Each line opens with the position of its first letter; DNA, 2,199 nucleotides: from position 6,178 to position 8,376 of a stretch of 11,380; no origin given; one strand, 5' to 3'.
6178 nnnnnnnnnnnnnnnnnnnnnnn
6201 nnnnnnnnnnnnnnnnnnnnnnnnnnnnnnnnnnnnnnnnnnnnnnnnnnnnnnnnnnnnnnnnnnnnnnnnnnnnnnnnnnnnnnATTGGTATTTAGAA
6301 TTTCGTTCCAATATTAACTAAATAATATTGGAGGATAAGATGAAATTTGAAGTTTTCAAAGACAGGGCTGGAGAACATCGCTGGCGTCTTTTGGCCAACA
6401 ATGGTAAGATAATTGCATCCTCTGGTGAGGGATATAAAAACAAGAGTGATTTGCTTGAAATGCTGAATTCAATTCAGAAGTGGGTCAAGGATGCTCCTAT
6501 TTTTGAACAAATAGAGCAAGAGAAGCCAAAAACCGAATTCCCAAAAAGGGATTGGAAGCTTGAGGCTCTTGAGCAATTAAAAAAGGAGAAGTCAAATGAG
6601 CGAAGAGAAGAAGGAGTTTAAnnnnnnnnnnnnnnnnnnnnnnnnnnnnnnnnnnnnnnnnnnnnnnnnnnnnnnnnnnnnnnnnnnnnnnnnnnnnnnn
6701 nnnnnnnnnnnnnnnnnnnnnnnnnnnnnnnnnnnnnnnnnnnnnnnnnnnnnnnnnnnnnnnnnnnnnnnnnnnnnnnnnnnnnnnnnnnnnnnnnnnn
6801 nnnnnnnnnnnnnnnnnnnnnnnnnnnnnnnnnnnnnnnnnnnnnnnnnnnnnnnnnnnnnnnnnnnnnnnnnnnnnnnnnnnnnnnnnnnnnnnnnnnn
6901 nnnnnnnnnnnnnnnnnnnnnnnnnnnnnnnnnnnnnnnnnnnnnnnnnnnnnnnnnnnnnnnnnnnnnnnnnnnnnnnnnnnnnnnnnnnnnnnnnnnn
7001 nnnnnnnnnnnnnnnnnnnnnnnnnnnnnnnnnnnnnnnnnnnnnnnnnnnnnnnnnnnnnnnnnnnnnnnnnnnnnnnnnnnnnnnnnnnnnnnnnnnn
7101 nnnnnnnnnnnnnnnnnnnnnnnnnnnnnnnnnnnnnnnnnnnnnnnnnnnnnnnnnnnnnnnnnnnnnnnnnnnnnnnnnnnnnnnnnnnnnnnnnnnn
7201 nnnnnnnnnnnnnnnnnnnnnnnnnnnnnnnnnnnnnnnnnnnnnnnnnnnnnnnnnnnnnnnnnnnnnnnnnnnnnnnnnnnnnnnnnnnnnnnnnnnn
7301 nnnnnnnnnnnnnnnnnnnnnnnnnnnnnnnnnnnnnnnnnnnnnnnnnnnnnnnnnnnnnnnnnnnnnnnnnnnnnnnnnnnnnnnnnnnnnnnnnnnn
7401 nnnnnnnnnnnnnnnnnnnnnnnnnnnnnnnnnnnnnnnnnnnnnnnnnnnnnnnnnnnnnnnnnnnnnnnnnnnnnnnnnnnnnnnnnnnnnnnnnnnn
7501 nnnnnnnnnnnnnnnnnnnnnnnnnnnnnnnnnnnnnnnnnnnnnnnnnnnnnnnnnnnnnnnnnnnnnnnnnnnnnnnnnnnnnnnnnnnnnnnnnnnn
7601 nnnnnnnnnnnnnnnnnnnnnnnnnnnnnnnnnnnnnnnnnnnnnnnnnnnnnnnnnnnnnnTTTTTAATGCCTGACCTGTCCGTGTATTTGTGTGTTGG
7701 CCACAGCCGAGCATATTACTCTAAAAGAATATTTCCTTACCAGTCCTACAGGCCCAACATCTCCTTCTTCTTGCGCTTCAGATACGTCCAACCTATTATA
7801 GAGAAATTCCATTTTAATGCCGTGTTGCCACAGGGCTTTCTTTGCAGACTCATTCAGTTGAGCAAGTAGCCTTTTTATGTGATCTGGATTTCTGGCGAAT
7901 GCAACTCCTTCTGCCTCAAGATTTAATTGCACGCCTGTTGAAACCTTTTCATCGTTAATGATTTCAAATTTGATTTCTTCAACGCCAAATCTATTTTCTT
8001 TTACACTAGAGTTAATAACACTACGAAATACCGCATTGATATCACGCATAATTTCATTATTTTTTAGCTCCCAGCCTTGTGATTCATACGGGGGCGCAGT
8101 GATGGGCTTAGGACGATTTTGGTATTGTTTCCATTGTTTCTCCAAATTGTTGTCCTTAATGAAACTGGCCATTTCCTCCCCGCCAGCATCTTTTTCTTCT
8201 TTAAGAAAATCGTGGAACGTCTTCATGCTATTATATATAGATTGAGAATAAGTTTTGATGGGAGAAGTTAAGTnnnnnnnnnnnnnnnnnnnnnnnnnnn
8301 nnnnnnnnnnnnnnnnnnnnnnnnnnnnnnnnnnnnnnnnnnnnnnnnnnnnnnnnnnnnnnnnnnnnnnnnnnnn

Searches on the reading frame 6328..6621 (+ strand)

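Call 5: search_protein_families(library=pfam, proteins=[window:6328-6621:+], max_evalue=0.1)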
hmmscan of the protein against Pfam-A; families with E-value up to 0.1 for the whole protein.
window:6328-6621:+ (97 aa): 1 family
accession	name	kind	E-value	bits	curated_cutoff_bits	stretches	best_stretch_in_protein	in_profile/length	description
PF07411.17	DUF1508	-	5.3e-14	52.3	22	1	12-60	1-48/48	Domain of unknown function (DUF1508)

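Call 6: search_protein_families(library=phrogs, proteins=[window:6328-6621:+], max_evalue=0.01)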
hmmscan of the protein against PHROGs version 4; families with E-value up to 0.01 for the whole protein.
window:6328-6621:+ (97 aa): 4 families
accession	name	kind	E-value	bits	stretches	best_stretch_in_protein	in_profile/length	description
phrog_1422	-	unknown function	1.8e-10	41.9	1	5-71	3-68/110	-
phrog_11465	-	unknown function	1e-08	36.3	1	7-51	4-48/193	-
phrog_8105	-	unknown function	8.2e-06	26.9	1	8-47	28-66/104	-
phrog_7996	-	unknown function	0.0056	17.3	1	7-89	16-99/258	-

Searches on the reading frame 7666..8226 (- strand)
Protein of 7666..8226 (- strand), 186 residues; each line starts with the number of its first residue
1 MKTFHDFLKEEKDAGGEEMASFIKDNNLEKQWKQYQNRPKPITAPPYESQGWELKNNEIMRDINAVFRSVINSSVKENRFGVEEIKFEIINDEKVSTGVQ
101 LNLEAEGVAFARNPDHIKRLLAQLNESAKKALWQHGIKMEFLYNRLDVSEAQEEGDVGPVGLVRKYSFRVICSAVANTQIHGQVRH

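Call 5: search_protein_families(library=pfam, proteins=[window:7666-8226:-], max_evalue=0.1)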
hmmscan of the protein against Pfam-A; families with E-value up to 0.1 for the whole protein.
window:7666-8226:- (186 aa): 3 families
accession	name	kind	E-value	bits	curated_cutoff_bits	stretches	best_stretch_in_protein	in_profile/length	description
PF02479.21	Herpes_IE68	-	0.027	14.5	21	1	49-79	25-55/134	Herpesvirus immediate early protein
PF21126.3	KATNA1_MIT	-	0.064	13.4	23.1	0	115-135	29-49/64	Katanin p60 subunit A1, MIT domain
PF08705.16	Gag_p6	-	0.073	13.6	27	0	36-53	2-18/38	Gag protein p6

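Call 6: search_protein_families(library=phrogs, proteins=[window:7666-8226:-], max_evalue=0.01)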
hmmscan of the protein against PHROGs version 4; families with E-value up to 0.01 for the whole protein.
window:7666-8226:- (186 aa): 0 families

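Call 71: search_protein_families(library=ncbifam, proteins=[window:7666-8226:-], max_evalue=0.1)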
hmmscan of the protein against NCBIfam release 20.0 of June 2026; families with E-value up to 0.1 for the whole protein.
window:7666-8226:- (186 aa): 1 family
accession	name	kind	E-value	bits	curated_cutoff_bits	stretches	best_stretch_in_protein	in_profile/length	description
NF033227.0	Fur_reg_FbpB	equivalog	0.0011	18.9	60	0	123-147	11-35/43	Fur-regulated basic protein FbpB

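Call 72: search_protein_families(library=padloc, proteins=[window:7666-8226:-], max_evalue=0.1)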
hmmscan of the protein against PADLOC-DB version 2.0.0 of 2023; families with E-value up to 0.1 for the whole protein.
window:7666-8226:- (186 aa): 1 family
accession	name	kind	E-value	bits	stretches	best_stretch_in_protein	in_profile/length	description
PDLC02288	AbiEii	-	0.022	11.6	0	60-106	85-130/294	AbiEii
